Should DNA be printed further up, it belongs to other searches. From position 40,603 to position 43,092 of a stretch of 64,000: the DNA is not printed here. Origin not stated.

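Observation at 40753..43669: AT-rich two-gene insert: an SMC-like ABC ATPase translationally coupled to a HEPN-like protein. Candidate previously undescribed anti-phage or abortive-infection module.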

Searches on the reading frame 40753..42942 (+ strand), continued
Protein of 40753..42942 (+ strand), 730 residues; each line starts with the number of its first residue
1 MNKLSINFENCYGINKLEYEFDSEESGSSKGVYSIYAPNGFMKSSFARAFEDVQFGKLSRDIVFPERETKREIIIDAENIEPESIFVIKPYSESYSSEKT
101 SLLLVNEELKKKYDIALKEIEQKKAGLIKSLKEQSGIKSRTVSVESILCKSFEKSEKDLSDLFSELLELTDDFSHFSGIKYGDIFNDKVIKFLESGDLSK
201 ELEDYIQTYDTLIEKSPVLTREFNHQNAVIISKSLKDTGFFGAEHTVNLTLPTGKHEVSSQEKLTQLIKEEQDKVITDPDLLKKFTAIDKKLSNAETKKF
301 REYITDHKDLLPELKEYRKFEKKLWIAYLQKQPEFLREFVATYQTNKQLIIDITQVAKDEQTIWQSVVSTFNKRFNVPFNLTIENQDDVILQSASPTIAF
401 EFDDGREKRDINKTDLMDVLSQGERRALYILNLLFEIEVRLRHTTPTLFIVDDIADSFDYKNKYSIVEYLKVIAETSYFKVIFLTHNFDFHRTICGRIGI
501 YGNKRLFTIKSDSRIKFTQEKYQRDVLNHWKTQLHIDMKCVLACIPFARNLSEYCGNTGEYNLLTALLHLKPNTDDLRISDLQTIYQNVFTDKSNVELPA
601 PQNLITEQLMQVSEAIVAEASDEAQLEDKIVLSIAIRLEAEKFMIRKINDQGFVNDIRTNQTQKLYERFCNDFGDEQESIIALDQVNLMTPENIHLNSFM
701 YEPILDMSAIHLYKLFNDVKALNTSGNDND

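Call 30: find_encoding_contigs(protein=P0001, flank=6000, max_places=4)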
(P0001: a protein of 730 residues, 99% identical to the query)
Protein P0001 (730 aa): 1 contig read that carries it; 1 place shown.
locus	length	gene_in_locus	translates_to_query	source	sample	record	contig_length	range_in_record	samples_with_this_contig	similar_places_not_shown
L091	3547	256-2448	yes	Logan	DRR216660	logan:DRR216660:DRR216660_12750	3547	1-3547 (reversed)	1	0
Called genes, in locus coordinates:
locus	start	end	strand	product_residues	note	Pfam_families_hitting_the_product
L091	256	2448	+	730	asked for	PF02463:SMC_N (weak)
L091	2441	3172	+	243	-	PF05168:HEPN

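Call 37: predict_structure(alignment_id=A3)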
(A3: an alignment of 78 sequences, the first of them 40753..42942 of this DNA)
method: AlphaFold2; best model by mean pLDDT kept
length: 730 residues; sequences in the alignment: 78
mean_pLDDT: 82.3   pTM: 0.64
mean pLDDT of the five models: 82.3, 80.8, 79.5, 78.8, 77.6
residues with pLDDT >= 90: 249; 70-90: 358; 50-70: 112; < 50: 11
segments of 3 or more residues with pLDDT < 50: 697-699, 727-730
pLDDT, mean of each block of 10 residues (from residue 1): 93 93 83 86 91 93 90 93 92 73 64 84 89 82 85 86 88 86 79 67 68 56 57 74 76 71 77 60 64 68 76 82 90 89 86 71 76 83 63 61 81 80 82 87 91 78 85 91 88 88 87 85 81 94 93 92 92 92 95 93 96 93 85 94 95 90 94 93 87 58 70 92 62
secondary structure, 60 per line:
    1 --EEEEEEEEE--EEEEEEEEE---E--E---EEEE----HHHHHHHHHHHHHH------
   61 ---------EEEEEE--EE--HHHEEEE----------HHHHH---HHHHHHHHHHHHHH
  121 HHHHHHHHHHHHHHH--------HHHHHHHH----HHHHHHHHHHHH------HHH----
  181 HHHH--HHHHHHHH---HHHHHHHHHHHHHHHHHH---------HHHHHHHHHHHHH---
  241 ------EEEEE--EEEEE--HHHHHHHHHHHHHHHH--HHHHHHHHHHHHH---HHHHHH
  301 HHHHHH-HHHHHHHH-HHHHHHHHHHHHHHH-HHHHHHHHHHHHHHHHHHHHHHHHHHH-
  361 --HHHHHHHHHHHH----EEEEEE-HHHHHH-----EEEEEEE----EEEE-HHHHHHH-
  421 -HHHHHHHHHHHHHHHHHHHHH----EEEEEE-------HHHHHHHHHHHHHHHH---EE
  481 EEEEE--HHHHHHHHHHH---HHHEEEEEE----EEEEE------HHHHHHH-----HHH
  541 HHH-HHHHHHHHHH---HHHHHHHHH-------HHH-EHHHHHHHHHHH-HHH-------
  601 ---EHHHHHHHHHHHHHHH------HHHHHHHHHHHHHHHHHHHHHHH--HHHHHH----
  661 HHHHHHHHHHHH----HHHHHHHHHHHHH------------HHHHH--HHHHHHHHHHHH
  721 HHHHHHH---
elements in order (helices of 4 or more, strands of 3 or more residues): E3-11 E14-22 E33-36 H41-54 E70-75 E85-88 H99-103 H107-135 H144-151 H156-167 H181-184 H187-194 H198-215 H225-237 E247-251 E254-258 H261-276 H279-291 H295-306 H308-315 H317-331 H333-359 H363-374 E379-384 H386-391 E397-403 E408-411 H413-419 H422-442 E447-452 H460-475 E479-485 H488-498 E505-510 E515-519 H526-532 H538-543 H545-554 H558-566 H579-589 H605-619 H626-648 H651-656 H661-672 H677-689 H702-706 H709-727

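Call 42: fold_search(model_id=the predicted structure, library=pdb)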
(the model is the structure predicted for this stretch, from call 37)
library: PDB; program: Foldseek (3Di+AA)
matches with E <= 10: 502; with E <= 0.001: 13
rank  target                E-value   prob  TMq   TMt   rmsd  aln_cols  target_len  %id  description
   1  5xei                  2.4e-05  1.00  0.25  0.33  19.2       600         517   11  Crystal structure of the Smc head domain with a coiled coil and joint derived from Pyrococcus yayanosii (released 2017-06-07)
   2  6yvv_B                3.4e-05  1.00  0.23  0.33  20.0       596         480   12  Condensin complex from S.cerevisiae ATP-free apo bridged state (released 2020-07-15)
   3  9q9m_A                4.7e-05  1.00  0.25  0.36  19.2       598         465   11  Cryo-EM structure of human Mre11-Rad50-Nbs1 (MRN) complex bound to DNA and telomeric factor TRF2 (released 2025-10-01)
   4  9q9i_A                5.5e-05  1.00  0.24  0.35  19.2       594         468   11  Cryo-EM structure of human Mre11-Rad50-Nbs1 complex bound to DNA (released 2025-10-01)
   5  9q9i_B                7.2e-05  1.00  0.24  0.35  19.0       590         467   11  Cryo-EM structure of human Mre11-Rad50-Nbs1 complex bound to DNA (released 2025-10-01)
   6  9q9h_A                7.8e-05  1.00  0.23  0.32  18.8       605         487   12  Cryo-EM structure of human Mre11-Rad50 complex bound to DNA (released 2025-10-01)
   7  9f5w_B                8.9e-05  1.00  0.28  0.36  21.5       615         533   13  Human condensin II - M18BP1 complex (released 2025-07-02)
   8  5xns_A                9.3e-05  1.00  0.23  0.38  22.8       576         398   11  Crystal structure of the Smc head domain with an extended coiled coil bound to the C-terminal domain of ScpA derived f (released 2017-08-02)
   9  6qpq_A                2.0e-04  1.00  0.23  0.38  22.2       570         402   12  The structure of the cohesin head module elucidates the mechanism of ring opening (released 2020-02-05)
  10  6zz6_A                2.3e-04  1.00  0.23  0.41  27.1       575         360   12  Cryo-EM structure of S.cerevisiae cohesin-Scc2-DNA complex (released 2020-09-30)
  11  6qpq_C                2.6e-04  1.00  0.22  0.37  20.6       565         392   13  The structure of the cohesin head module elucidates the mechanism of ring opening (released 2020-02-05)
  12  8wjn_A                6.6e-04  1.00  0.28  0.38  15.7       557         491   12  Cryo-EM structure of 6-subunit Smc5/6 head region (released 2024-06-26)
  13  6wg3_A                8.6e-04  1.00  0.23  0.29  36.5       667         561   13  Cryo-EM structure of human Cohesin-NIPBL-DNA complex (released 2020-05-20)
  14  4w9m_E                1.2e-03  1.00  0.22  0.40  24.2       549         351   12  AMPPNP bound Rad50 in complex with dsDNA (released 2015-01-14)
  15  4w9m_C                1.2e-03  1.00  0.21  0.40  25.2       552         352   12  AMPPNP bound Rad50 in complex with dsDNA (released 2015-01-14)
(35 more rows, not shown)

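Call 70: search_dna_similar(query=window:40753-42942:+, collection=phages, mode=protein, max_rows=15)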
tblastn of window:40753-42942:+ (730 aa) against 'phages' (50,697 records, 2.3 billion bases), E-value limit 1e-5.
Records with a match: 1; places in all: 1; records where one place covers at least 80% of the query: 1.
Best place of each record, by identity: <60% 1.
By first word of the organism name: Bacteriophage 1.
By host as written in the record: - 1.
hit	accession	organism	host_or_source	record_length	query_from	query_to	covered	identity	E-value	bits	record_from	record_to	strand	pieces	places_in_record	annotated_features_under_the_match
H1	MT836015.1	Bacteriophage sp.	human fecal samples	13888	1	723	99%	45.4%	0e+0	629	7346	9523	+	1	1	record has no annotation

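Call 77: find_encoding_contigs(protein=P0012, flank=7000, max_places=2)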
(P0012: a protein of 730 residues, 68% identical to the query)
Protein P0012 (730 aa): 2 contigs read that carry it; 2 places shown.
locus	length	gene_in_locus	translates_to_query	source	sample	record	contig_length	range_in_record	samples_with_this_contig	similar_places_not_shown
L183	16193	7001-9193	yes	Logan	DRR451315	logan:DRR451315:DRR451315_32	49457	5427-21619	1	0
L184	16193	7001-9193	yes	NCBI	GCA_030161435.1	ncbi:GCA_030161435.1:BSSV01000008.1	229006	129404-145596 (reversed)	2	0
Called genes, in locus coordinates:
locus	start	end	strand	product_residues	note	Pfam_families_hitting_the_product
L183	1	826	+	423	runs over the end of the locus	PF25164:CoiA_N (weak), PF10544:T5orf172 (weak), PF13455:MUG113 (weak)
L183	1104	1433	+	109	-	-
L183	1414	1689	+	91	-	-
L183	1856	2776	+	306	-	PF26109:WHD_BrxR, PF13280:WYL, PF26107:BrxR_CTD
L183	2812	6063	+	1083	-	PF00176:SNF2-rel_dom (weak), PF04851:ResIII (weak), PF00270:DEAD (faint), PF00271:Helicase_C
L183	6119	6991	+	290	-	PF14335:DUF4391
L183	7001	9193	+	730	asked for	-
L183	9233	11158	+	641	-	PF01555:N6_N4_Mtase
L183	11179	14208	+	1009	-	PF04851:ResIII, PF00270:DEAD, PF19778:RE_endonuc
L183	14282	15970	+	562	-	PF03235:GmrSD_N, PF07510:GmrSD_C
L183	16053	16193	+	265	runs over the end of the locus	-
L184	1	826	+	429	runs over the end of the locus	PF25164:CoiA_N (weak), PF10544:T5orf172 (weak), PF13455:MUG113 (weak)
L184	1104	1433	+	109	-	-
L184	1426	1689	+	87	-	-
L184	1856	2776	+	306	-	PF26109:WHD_BrxR, PF13280:WYL, PF26107:BrxR_CTD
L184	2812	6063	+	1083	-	PF00176:SNF2-rel_dom (weak), PF04851:ResIII (weak), PF00270:DEAD (faint), PF00271:Helicase_C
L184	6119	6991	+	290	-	PF14335:DUF4391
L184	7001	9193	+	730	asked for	-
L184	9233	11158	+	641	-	PF01555:N6_N4_Mtase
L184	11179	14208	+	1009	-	PF04851:ResIII, PF00270:DEAD, PF19778:RE_endonuc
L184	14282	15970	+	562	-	PF03235:GmrSD_N, PF07510:GmrSD_C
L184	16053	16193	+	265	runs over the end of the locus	-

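Call 78: find_encoding_contigs(protein=P0010, flank=7000, max_places=2)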
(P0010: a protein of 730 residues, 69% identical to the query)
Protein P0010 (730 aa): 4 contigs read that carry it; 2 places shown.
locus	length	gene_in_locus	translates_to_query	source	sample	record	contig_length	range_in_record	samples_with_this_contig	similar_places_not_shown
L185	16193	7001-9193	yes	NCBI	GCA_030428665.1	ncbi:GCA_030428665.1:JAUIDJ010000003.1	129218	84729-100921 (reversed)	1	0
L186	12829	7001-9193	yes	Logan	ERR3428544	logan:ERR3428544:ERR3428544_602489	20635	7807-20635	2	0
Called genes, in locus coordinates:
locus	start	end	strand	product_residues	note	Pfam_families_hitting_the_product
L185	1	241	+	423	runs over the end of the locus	PF25164:CoiA_N, PF10544:T5orf172 (weak), PF13455:MUG113 (weak)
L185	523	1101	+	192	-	-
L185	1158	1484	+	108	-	-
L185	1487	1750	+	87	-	-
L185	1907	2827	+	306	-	PF26109:WHD_BrxR, PF13280:WYL, PF26107:BrxR_CTD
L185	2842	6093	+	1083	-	PF00176:SNF2-rel_dom, PF00270:DEAD (faint), PF04851:ResIII (weak), PF00271:Helicase_C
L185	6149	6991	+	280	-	PF14335:DUF4391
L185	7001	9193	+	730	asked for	-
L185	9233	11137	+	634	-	PF02086:MethyltransfD12 (faint), PF01555:N6_N4_Mtase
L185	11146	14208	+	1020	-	PF04851:ResIII, PF00270:DEAD (weak), PF19778:RE_endonuc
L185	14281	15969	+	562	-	PF03235:GmrSD_N, PF07510:GmrSD_C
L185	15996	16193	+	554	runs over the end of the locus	PF25164:CoiA_N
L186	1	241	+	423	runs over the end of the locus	PF25164:CoiA_N, PF10544:T5orf172 (weak), PF13455:MUG113 (weak)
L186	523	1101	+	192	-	-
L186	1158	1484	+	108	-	-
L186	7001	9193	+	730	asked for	-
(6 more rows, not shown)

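Call 80: search_protein_families(library=padloc, proteins=[L184:1856-2776:+, L184:2812-6063:+, L184:6119-6991:+, L184:9233-11158:+, L184:11179-14208:+, L184:14282-15970:+], max_evalue=0.00001)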
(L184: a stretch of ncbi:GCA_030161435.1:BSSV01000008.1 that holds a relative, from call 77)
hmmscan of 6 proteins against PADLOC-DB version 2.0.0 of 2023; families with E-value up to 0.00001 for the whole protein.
L184:1856-2776:+ (306 aa): 2 families
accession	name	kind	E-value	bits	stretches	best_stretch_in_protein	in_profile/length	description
PDLC01457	WYL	-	1.6e-19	68.4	1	94-297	96-226/229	"CAS-I,CAS-II,CAS-III,CAS-IV,CAS-V,CAS-VI; associated_signaling"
PDLC01652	WYL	-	1.1e-10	40.1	1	131-262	20-114/162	"CAS-I,CAS-II,CAS-III,CAS-IV,CAS-V,CAS-VI; associated_signaling"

L184:2812-6063:+ (1083 aa): 31 families (the best 25 are shown)
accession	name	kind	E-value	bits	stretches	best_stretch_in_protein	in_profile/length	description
PDLC01075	C3a139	-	4.8e-125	417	1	2-1081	4-946/948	HKD+Snf2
PDLC02621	DrmD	-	2.4e-35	120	2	559-837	392-640/1040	DrmD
PDLC02619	DrmD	-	2.6e-33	113.2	2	653-829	376-542/872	DrmD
PDLC02623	DrmD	-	8.1e-32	107.9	2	699-876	528-676/1040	DrmD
PDLC02500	BrxHI|BrxHII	-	3e-26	90.2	1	764-832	517-584/933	BrxHI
PDLC02193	PLD_Helicase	-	5.6e-26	89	1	649-867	650-847/905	-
PDLC03830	ZacC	-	1.1e-25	88.4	2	338-405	238-300/1019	-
PDLC04556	PDC-M27C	-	7e-25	85.5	2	337-415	187-262/892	-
PDLC00659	HmaA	-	9.8e-25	84.6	1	644-831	463-620/1176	SNF2 helicase / DEAD-box helicase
PDLC02843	DpdE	-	1.2e-23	81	2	258-397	179-301/1091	DpdE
PDLC02572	DrmA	-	1.5e-23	80.7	2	564-826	394-627/1043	DrmA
PDLC02504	BrxHI|BrxHII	-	1.5e-20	70.8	2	763-832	522-592/971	BrxHII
PDLC02632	DrmD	-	2.3e-20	70.6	2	749-836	549-637/662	DrmD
PDLC02840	DpdE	-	1.1e-19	68.3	2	258-397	180-306/1091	DpdE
PDLC04554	PDC-M27C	-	8.4e-17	58.7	1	342-413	194-262/1217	-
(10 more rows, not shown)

L184:6119-6991:+ (290 aa): 0 families

L184:9233-11158:+ (641 aa): 26 families (the best 25 are shown)
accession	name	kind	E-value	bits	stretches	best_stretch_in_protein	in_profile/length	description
PDLC03634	MTase_III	-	3e-207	688.3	1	11-641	5-621/621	Type III methyltransferase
PDLC03641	MTase_III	-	4.4e-105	350.6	1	15-515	11-501/657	Type III methyltransferase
PDLC03637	MTase_III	-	2.2e-97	324.8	1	21-513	49-506/513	Type III methyltransferase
PDLC03644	MTase_III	-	1.5e-82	276.1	1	62-471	5-390/542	Type III methyltransferase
PDLC03642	MTase_III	-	7.4e-54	181.3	2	88-279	75-246/528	Type III methyltransferase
PDLC03636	MTase_III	-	1.2e-52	177.5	2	170-469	92-400/575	Type III methyltransferase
PDLC03640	MTase_III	-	5.6e-48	161.7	2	94-249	42-196/654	Type III methyltransferase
PDLC03635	MTase_III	-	2.6e-41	140.1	2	171-459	265-557/708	Type III methyltransferase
PDLC03639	MTase_III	-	1.6e-39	133.7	2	94-304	86-269/639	Type III methyltransferase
PDLC03278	MTase_II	-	5.6e-30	103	2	389-490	267-373/390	Type II methyltransferase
PDLC03354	MTase_II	-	1.2e-28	98.2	1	45-288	11-247/425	Type II methyltransferase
PDLC03645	MTase_III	-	5.8e-28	95.4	2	96-305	140-324/709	Type III methyltransferase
PDLC03638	MTase_III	-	5.9e-28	95.6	2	171-463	428-666/816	Type III methyltransferase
PDLC03643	MTase_III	-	6.3e-25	86.2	2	396-466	199-270/465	Type III methyltransferase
PDLC03646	MTase_III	-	3.9e-24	82.6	3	324-470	688-832/1057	Type III methyltransferase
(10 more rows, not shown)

L184:11179-14208:+ (1009 aa): 4 families
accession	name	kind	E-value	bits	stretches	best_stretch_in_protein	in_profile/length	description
PDLC03647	REase_III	-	0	1089.7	1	1-1001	1-976/989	Type III restriction enzyme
PDLC03649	REase_III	-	2.5e-97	324.9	1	1-1003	3-962/973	Type III restriction enzyme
PDLC03650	REase_III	-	3.2e-07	27.2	0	528-579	371-422/898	Type III restriction enzyme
PDLC03648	REase_III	-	9.8e-07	25.2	0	538-607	314-380/871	Type III restriction enzyme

L184:14282-15970:+ (562 aa): 18 families
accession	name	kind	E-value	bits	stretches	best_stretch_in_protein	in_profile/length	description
PDLC04157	HEC-06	-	1.4e-42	144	1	15-540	20-541/558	-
PDLC04154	HEC-06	-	1.4e-34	117.7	1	1-541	7-551/569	-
PDLC04155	HEC-06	-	4.5e-33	112.6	1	2-529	6-535/562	-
PDLC02695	Orf5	-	5.8e-33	112.1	2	3-93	5-102/601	Orf5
PDLC02701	Orf5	-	2.4e-29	100.3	1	8-533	10-574/596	Orf5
PDLC02693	Orf5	-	4.8e-28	96.5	1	11-535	2-524/543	Orf5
PDLC02687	Orf5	-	1.5e-27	94.6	1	1-517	1-523/543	Orf5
PDLC02700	Orf5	-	1.9e-22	77.7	1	18-535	12-537/555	Orf5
PDLC02691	Orf5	-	5.1e-20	69.6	1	14-89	17-90/579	Orf5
PDLC02690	Orf5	-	4.5e-18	63.4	1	10-217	2-211/531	Orf5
PDLC02692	Orf5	-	3.1e-17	60.5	1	14-227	4-233/558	Orf5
PDLC02786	SspE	-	2.2e-16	57.4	1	15-111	21-126/766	SspE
PDLC02792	SspE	-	6.3e-14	49.3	2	445-528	626-708/771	SspE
PDLC02698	Orf5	-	3.8e-13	47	1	7-89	9-89/573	Orf5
PDLC02789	SspE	-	5.5e-13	46.3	0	460-513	615-669/749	SspE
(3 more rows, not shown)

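Call 90: search_protein_families(library=padloc, alignment_id=A5, max_evalue=1e-10)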
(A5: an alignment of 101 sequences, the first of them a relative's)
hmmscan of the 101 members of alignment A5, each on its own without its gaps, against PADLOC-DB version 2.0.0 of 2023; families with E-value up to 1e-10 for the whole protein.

A. member 1, L001:5139-5987:+ (283 aa): 0 families

B. families by the number of members that match (of 101 scanned): 388 families (the first 25 are shown)
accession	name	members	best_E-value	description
PDLC03634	MTase_III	6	1.6e-203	Type III methyltransferase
PDLC03641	MTase_III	6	1.1e-106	Type III methyltransferase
PDLC03637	MTase_III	6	1.1e-105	Type III methyltransferase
PDLC03644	MTase_III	6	7.3e-82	Type III methyltransferase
PDLC03642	MTase_III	6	6.4e-66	Type III methyltransferase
PDLC03635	MTase_III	6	8.5e-56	Type III methyltransferase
PDLC03640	MTase_III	6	9.3e-56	Type III methyltransferase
PDLC03636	MTase_III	6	4.6e-53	Type III methyltransferase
PDLC03638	MTase_III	6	2.4e-41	Type III methyltransferase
PDLC03354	MTase_II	6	6.7e-41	Type II methyltransferase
PDLC03339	MTase_II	6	6.1e-28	Type II methyltransferase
PDLC03633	MTase_III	6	1.2e-27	Type III methyltransferase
PDLC03300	MTase_II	6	1.4e-26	Type II methyltransferase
PDLC03371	MTase_II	6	1e-22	Type II methyltransferase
PDLC03299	MTase_II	6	1.1e-14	Type II methyltransferase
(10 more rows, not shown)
